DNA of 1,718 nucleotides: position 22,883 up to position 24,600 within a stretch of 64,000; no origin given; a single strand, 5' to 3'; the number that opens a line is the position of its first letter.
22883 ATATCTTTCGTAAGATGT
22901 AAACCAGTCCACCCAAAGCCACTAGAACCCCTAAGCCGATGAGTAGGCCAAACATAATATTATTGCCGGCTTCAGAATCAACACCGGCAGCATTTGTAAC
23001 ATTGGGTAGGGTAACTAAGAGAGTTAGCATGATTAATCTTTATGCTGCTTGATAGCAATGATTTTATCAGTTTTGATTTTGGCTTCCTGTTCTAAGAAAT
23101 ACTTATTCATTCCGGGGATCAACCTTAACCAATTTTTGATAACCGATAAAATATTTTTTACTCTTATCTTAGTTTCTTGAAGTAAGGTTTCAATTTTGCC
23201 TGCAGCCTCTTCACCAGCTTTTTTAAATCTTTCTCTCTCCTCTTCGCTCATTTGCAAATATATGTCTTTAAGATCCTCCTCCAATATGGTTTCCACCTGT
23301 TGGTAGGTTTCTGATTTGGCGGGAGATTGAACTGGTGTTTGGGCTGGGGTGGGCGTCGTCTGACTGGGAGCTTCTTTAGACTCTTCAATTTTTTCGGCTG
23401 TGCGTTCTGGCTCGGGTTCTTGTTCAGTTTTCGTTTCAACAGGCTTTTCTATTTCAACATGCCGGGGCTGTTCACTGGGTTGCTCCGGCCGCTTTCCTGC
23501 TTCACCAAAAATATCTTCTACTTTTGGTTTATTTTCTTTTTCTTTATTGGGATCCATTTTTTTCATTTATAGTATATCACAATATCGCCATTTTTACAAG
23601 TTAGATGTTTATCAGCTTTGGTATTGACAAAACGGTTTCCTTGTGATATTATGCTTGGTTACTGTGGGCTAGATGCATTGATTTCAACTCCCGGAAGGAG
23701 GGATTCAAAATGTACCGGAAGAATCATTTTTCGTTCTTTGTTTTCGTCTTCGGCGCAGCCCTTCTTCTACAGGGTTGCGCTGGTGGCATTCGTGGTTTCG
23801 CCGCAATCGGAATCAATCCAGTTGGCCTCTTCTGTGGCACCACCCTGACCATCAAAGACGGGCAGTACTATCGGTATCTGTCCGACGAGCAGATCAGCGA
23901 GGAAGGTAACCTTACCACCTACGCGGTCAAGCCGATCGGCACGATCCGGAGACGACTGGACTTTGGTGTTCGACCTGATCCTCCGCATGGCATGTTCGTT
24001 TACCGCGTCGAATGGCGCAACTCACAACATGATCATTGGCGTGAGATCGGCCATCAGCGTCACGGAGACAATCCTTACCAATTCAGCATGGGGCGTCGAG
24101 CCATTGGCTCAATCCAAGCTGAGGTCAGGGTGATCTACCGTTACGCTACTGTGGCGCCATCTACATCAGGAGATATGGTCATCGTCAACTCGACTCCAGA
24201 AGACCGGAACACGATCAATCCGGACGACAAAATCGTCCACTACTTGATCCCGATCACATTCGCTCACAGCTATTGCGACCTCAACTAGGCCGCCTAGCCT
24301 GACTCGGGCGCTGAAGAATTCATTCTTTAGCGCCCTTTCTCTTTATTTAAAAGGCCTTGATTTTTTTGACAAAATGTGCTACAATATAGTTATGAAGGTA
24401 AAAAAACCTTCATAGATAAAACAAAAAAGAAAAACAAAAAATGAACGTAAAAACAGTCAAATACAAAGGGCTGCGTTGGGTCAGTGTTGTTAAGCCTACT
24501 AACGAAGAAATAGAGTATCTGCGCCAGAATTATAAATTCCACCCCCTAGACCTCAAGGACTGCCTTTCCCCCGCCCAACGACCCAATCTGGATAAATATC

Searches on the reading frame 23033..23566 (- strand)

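Call 6: search_protein_families(library=pfam, proteins=[window:23033-23566:-], max_evalue=0.1)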
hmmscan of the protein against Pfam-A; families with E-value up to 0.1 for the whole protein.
window:23033-23566:- (177 aa): 3 families
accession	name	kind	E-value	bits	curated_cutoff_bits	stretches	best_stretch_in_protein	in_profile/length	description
PF09829.14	DUF2057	-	4e-05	24.3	24.2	1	57-116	139-191/192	Uncharacterized protein conserved in bacteria (DUF2057)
PF08618.15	Opi1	-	0.013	15.2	29.7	1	53-146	318-411/420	Transcription factor Opi1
PF10070.14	DabA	-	0.041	12.7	25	1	76-163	124-211/747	Probable inorganic carbon transporter subunit DabA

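Call 7: search_protein_families(library=ncbifam, proteins=[window:23033-23566:-], max_evalue=0.1)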
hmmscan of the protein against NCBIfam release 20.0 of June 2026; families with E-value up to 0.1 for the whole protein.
window:23033-23566:- (177 aa): 0 families

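Call 91: search_protein_families(library=padloc, proteins=[window:23033-23566:-], max_evalue=0.01)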
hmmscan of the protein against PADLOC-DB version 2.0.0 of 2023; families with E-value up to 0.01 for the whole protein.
window:23033-23566:- (177 aa): 0 families

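Call 92: search_protein_families(library=phrogs, proteins=[window:23033-23566:-], max_evalue=0.01)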
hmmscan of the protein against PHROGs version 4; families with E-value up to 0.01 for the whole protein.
window:23033-23566:- (177 aa): 0 families

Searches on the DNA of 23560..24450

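Call 84: search_rna_families(source=window, start=23560, end=24450, threshold=evalue, max_evalue=1)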
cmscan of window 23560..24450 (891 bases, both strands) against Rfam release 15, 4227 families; matches with E-value up to 1: 2.
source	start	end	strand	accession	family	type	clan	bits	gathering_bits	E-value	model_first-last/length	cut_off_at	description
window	24304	24338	+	RF04201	MIR7510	Gene; miRNA;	-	23.4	93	0.064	1-79/79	no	MIR7510 microRNA precursor family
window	24303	24337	-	RF04201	MIR7510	Gene; miRNA;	-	20.3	93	0.42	1-79/79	no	MIR7510 microRNA precursor family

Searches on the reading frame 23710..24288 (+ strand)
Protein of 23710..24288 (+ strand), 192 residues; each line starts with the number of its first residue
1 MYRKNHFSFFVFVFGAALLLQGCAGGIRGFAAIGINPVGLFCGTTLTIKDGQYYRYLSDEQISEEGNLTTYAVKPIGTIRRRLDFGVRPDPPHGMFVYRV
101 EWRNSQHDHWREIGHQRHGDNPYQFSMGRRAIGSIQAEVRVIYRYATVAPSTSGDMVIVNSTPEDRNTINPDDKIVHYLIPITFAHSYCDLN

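Call 6: search_protein_families(library=pfam, proteins=[window:23710-24288:+], max_evalue=0.1)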
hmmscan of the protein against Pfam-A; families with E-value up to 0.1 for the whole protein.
window:23710-24288:+ (192 aa): 0 families

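Call 7: search_protein_families(library=ncbifam, proteins=[window:23710-24288:+], max_evalue=0.1)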
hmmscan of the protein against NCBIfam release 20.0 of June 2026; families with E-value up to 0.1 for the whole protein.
window:23710-24288:+ (192 aa): 0 families

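Call 8: find_homologous_proteins(query=window:23710-24285:+, max_evalue=0.01)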
Query window:23710-24285:+ (192 aa): 2 proteins with E <= 0.01 among 455 candidates.
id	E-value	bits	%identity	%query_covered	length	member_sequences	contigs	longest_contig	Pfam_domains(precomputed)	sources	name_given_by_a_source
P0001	2.0e-130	450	100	100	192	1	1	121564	-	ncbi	-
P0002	8.8e-57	210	51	95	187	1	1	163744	-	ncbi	-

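Call 10: find_encoding_contigs(protein=P0002, flank=10000)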
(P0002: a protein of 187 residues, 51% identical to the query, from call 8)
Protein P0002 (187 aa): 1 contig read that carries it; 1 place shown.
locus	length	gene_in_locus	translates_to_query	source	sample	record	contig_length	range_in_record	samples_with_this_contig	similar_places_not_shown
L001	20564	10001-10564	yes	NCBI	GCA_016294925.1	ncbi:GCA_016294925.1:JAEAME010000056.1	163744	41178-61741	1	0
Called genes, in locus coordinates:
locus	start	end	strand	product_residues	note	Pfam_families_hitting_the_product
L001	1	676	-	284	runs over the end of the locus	PF27854:Heavy_Cys_CGP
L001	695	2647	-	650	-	PF09972:DUF2207, PF20990:DUF2207_C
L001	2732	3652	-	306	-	PF07992:Pyr_redox_2, PF13738:Pyr_redox_3, PF00070:Pyr_redox (weak)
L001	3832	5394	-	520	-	PF05496:RuvB_N (faint), PF13177:DNA_pol3_delta2, PF13401:AAA_22 (weak), PF00004:AAA, PF22608:DNAX_ATPase_lid (weak), PF12169:DNA_pol3_gamma3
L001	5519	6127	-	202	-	-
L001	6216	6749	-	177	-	PF02353:CMAS (weak)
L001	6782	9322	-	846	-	PF26449:DUF8128, PF01935:DUF87 (weak), PF02534:T4SS-DNA_transf, PF10412:TrwB_AAD_bind, PF12696:TraG-D_C (weak)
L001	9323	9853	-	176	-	-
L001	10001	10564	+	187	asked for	-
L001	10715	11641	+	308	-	PF01544:CorA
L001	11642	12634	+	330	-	PF01637:ATPase_2 (faint), PF05621:TniB (faint), PF13191:AAA_16, PF23569:NBD_SMAX1, PF13401:AAA_22 (weak), PF00004:AAA, PF17871:AAA_lid_9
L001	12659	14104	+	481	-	PF01406:tRNA-synt_1e, PF01921:tRNA-synt_1f (faint), PF09334:tRNA-synt_1g, PF23493:CysS_C (weak)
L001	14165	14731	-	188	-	-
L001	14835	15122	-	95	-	-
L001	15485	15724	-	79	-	-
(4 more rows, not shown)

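Call 11: find_encoding_contigs(protein=P0001, flank=10000)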
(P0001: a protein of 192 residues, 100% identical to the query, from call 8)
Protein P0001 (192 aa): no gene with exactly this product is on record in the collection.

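Call 13: search_protein_representatives(protein=window:23710-24285:+)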
Query: 192 residues. Proteins with E-value up to 0.001 (for the whole library): 4; up to 1e-10: 2; up to 1e-30: 1. The best 4 are listed.
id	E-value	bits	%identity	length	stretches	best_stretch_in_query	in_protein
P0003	4.1e-57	209.2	52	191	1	7-191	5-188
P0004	5.0e-18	81.6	35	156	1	50-191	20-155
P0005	1.4e-04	37.7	52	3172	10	89-106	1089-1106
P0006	8.6e-04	35.1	38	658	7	97-128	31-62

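Call 18: find_related_loci(query=A1, collection=genome_contigs, flank=10000)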
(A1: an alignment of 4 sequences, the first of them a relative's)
Query A1 (192 aa) in genome_contigs; peptide patterns used: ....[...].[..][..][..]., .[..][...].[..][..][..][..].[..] (x = any residue, [..] = any of these).
42 stretches matched a pattern; 1 encode a relative of the query (tblastn E <= 1e-3); 1 distinct loci.
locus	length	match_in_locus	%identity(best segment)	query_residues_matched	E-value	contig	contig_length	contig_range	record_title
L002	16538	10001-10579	30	9-191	5e-32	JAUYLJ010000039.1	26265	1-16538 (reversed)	MAG: bacterium isolate C24_metabat.bin.3 C24_k141_92911, whole genome shotgun sequence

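Call 19: find_related_loci(query=A1, collection=metagenome_contigs, flank=10000)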
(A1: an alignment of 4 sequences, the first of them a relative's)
Query A1 (192 aa) in metagenome_contigs; peptide patterns used: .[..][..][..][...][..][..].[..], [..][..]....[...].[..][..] (x = any residue, [..] = any of these).
108 stretches matched a pattern; 1 encode a relative of the query (tblastn E <= 1e-3); 1 distinct loci.
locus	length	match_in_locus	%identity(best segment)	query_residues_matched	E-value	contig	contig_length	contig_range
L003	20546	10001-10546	51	9-191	2e-62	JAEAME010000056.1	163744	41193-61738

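Call 22: find_encoding_contigs(protein=P0003, flank=10000)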
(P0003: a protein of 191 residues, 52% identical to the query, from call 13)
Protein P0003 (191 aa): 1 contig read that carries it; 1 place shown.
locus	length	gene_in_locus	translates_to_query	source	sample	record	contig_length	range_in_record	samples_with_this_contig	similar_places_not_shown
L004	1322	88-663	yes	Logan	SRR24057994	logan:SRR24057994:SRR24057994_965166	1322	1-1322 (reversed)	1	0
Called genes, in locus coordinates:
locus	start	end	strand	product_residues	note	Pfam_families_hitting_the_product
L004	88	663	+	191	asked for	-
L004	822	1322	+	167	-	?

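Call 32: find_homologous_proteins(query=A2, max_evalue=1)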
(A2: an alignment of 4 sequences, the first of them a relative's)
Query A2 (4 sequences) (192 aa, profile of the alignment): 5 proteins with E <= 1 among 4068 candidates.
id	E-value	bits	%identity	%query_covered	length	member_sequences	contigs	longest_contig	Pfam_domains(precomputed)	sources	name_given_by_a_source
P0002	8.6e-93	327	51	95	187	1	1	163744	-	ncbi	-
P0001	1.2e-92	327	100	100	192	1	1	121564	-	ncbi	-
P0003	3.8e-92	325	51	95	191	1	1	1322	-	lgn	-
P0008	6.2e-77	276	48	94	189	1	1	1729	-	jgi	-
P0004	2.3e-60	222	30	76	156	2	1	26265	-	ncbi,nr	ncbi:MAG: hypothetical protein Q8Q20_03295 [bacterium]|nr:hypothetical protein [bacterium]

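Call 33: find_encoding_contigs(protein=P0008, flank=5000)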
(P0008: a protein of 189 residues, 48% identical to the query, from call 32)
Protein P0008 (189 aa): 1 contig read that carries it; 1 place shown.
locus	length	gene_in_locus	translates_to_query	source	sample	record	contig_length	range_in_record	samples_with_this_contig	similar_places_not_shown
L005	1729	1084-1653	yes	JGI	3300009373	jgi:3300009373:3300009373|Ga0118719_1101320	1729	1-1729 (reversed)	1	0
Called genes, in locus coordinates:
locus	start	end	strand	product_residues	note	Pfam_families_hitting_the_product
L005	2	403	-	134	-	?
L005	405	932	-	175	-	-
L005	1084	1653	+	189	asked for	-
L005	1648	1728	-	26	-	?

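Call 40: predict_structure(alignment_id=A3)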
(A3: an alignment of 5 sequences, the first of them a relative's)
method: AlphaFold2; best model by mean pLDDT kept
length: 192 residues; sequences in the alignment: 5
mean_pLDDT: 74.6   pTM: 0.66
mean pLDDT of the five models: 74.6, 72.4, 70.5, 69.9, 45.9
residues with pLDDT >= 90: 59; 70-90: 71; 50-70: 32; < 50: 30
segments of 3 or more residues with pLDDT < 50: 1-4, 18-42
pLDDT, mean of each block of 10 residues (from residue 1): 50 52 34 32 73 82 92 90 91 87 91 85 88 91 77 53 69 92 90 71
secondary structure, 60 per line:
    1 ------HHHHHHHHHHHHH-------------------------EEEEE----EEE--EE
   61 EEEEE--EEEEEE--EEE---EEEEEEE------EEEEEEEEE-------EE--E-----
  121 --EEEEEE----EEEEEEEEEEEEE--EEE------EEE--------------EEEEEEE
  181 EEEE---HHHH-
elements in order: H7-19 E45-49 E54-56 E59-65 E68-73 E76-78 E82-88 E95-103 E123-128 E133-145 E148-150 E157-159 E174-184 H188-191

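Call 44: fold_search(model_id=the predicted structure, library=pdb)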
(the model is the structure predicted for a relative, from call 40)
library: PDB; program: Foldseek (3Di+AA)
matches with E <= 10: 1083; with E <= 0.001: 0
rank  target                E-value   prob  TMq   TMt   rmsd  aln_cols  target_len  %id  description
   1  4a2m_B                3.7e-03  1.00  0.36  0.11   6.8       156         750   10  Structure of the periplasmic domain of the heparin and heparan sulphate sensing hybrid two component system BT4663 in  (released 2012-05-02)
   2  1ogp_A                3.7e-03  0.96  0.26  0.14  11.7       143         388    9  The crystal structure of plant sulfite oxidase provides insight into sulfite oxidation in plants and animals (released 2003-10-09)
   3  4a2l_B                4.2e-03  0.99  0.31  0.10   8.2       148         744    9  Structure of the periplasmic domain of the heparin and heparan sulphate sensing hybrid two component system BT4663 in  (released 2012-05-02)
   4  3v9f_A                4.4e-03  0.99  0.31  0.10   6.7       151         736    7  Crystal Structure of the extracellular domain of the putative hybrid two component system BT3049 from B. thetaiotaomic (released 2012-03-14)
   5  2a99                  6.6e-03  0.99  0.31  0.17  12.1       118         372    8  Crystal structure of recombinant chicken sulfite oxidase at resting state (released 2005-08-02)
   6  1sox_B                6.6e-03  0.98  0.30  0.14  10.7       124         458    7  SULFITE OXIDASE FROM CHICKEN LIVER (released 1998-04-29)
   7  4a2l_A                7.0e-03  0.99  0.33  0.10   8.8       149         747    7  Structure of the periplasmic domain of the heparin and heparan sulphate sensing hybrid two component system BT4663 in  (released 2012-05-02)
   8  3hbg                  7.4e-03  0.99  0.31  0.18  11.7       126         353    6  Structure of recombinant Chicken Liver Sulfite Oxidase mutant C185S (released 2010-04-14)
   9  3r18                  7.4e-03  0.99  0.29  0.17  12.4       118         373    7  Chicken sulfite oxidase double mutant with altered activity and substrate affinity (released 2012-02-08)
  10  4a2l_D                7.4e-03  0.99  0.32  0.10   9.2       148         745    9  Structure of the periplasmic domain of the heparin and heparan sulphate sensing hybrid two component system BT4663 in  (released 2012-05-02)
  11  5bup                  7.8e-03  0.92  0.31  0.35   9.4       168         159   11  Crystal structure of the ZP-C domain of mouse ZP2 (released 2016-01-27)
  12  4a2m_D                8.3e-03  0.98  0.32  0.10   7.0       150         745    9  Structure of the periplasmic domain of the heparin and heparan sulphate sensing hybrid two component system BT4663 in  (released 2012-05-02)
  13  2a9a_B                9.3e-03  0.95  0.27  0.16  10.7       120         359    7  Crystal structure of recombinant chicken sulfite oxidase with the bound product, sulfate, at the active site (released 2005-08-02)
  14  2a9b                  9.9e-03  0.99  0.32  0.18  10.5       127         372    9  Crystal structure of R138Q mutant of recombinant sulfite oxidase at resting state (released 2005-08-02)
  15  3hc2                  9.9e-03  0.97  0.28  0.16  11.9       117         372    8  Crystal Structure of chicken sulfite oxidase mutant Tyr 322 Phe (released 2010-06-16)
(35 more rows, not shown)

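Call 90: search_solved_structures(query=A3, max_evalue=10)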
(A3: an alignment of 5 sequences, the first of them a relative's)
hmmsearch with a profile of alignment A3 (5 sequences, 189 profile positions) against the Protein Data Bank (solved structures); distinct sequences matched with E-value up to 10: 5.
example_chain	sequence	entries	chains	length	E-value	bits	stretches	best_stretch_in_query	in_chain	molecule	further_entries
7tcg_B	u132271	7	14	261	0.68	12.8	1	29-56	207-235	Bacitracin export ATP-binding protein BceA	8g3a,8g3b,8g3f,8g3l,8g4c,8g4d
7tch_B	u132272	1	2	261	0.68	12.8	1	29-56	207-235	Bacitracin export ATP-binding protein BceA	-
8s5g_B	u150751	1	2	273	0.73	12.7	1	29-56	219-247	Bacitracin export ATP-binding protein BceA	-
1nub_A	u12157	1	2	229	1.4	11.7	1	67-107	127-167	BASEMENT MEMBRANE PROTEIN BM-40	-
2v53_A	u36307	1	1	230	1.4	11.7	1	67-107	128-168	SPARC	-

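Call 91: search_protein_families(library=padloc, proteins=[window:23710-24288:+], max_evalue=0.01)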
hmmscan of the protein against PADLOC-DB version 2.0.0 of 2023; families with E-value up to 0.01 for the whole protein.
window:23710-24288:+ (192 aa): 0 families

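Call 92: search_protein_families(library=phrogs, proteins=[window:23710-24288:+], max_evalue=0.01)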
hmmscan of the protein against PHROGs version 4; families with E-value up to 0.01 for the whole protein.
window:23710-24288:+ (192 aa): 0 families

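Call 94: fold_search(model_id=the predicted structure, library=viral)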
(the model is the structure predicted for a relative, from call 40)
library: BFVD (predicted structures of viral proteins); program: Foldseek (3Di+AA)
matches with E <= 10: 605; with E <= 0.001: 0
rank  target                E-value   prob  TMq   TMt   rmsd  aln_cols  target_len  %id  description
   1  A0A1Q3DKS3            1.6e-03  0.99  0.35  0.34   8.5       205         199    7  Uncharacterized protein [Chionoecetes opilio bacilliform virus]
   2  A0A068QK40            1.7e-03  0.82  0.25  0.20  15.0       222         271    9  Uncharacterized protein [Armadillidium vulgare iridescent virus]
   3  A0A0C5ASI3            2.5e-03  0.98  0.30  0.34  16.3       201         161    8  ORF131 [Spodoptera frugiperda granulovirus]
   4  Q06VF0                3.9e-03  0.98  0.34  0.44   7.8       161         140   10  (no name in the UniProt tables at hand)
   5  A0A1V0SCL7            4.1e-03  0.98  0.34  0.29   7.4       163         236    8  Uncharacterized protein [Indivirus ILV1]
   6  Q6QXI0                5.8e-03  0.82  0.25  0.28  20.1       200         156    8  ORF120 [Agrotis segetum granulosis virus]
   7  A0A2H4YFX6            7.7e-03  1.00  0.34  0.63   5.5       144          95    9  Head outer capsid protein [Citrobacter phage CF1 ERZ-2017]
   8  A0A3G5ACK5            7.7e-03  0.95  0.27  0.15   6.5       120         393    8  Uncharacterized protein [Hyperionvirus sp.]
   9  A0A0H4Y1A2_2          8.2e-03  0.84  0.31  0.07  11.7       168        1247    8  Uncharacterized protein [Salmon gill poxvirus]
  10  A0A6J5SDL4            1.1e-02  0.80  0.29  0.25  20.1       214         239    7  DUF4384 domain-containing protein [uncultured Caudovirales phage]
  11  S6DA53                1.4e-02  0.63  0.27  0.24  16.5       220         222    8  Uncharacterized protein [Invertebrate iridescent virus 22]
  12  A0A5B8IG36            1.8e-02  0.54  0.27  0.16  16.1       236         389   10  Uncharacterized protein [Mimiviridae sp. ChoanoV1]
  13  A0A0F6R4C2            1.9e-02  0.87  0.28  0.22   6.0       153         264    8  A118 [Rat cytomegalovirus ALL-03]
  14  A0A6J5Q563            2.0e-02  0.80  0.27  0.08   6.7       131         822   11  Big-1 (Bacterial Ig-like domain 1) domain containing protein [uncultured Caudovirales phage]
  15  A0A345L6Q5            2.0e-02  0.77  0.25  0.14   9.4       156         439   10  Uncharacterized protein [Serratia phage Scapp]
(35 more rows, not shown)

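Call 106: search_dna_similar(query=window:23710-24285:+, collection=phages, mode=protein, max_evalue=0.01, max_rows=5)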
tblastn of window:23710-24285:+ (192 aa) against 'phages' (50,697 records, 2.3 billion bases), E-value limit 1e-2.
No match.

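Call 107: search_dna_similar(query=window:23710-24285:+, collection=plasmids, mode=protein, max_evalue=0.01, max_rows=5)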
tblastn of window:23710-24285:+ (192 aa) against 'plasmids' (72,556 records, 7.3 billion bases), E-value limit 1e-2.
No match.
